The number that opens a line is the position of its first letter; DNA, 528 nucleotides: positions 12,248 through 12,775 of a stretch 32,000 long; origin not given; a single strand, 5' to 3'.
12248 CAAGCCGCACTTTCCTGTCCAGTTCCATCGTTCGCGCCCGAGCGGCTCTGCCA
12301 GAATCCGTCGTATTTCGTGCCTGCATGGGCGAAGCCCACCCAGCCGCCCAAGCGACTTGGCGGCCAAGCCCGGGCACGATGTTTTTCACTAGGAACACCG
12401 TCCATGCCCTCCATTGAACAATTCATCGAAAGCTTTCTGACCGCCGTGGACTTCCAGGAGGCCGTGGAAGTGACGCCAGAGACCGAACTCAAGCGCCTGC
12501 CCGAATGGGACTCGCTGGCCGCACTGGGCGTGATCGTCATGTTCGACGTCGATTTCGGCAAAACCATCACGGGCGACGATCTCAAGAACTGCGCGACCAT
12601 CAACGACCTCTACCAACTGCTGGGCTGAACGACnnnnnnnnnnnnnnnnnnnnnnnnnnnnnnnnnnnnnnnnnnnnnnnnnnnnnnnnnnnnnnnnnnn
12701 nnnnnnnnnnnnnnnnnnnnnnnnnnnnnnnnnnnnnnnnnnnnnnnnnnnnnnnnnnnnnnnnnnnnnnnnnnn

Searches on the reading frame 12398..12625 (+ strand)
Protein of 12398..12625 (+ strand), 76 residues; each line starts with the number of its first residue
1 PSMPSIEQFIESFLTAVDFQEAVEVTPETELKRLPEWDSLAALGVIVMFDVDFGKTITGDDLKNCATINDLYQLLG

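Call 8: search_protein_families(library=ncbifam, proteins=[window:12398-12625:+], max_evalue=0.001)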
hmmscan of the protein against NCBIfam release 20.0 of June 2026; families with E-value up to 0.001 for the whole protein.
window:12398-12625:+ (76 aa): 1 family
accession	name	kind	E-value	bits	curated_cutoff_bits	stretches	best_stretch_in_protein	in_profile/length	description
NF003757.0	PRK05350.1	equivalog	0.00017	21.6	65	1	20-71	21-72/83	acyl carrier protein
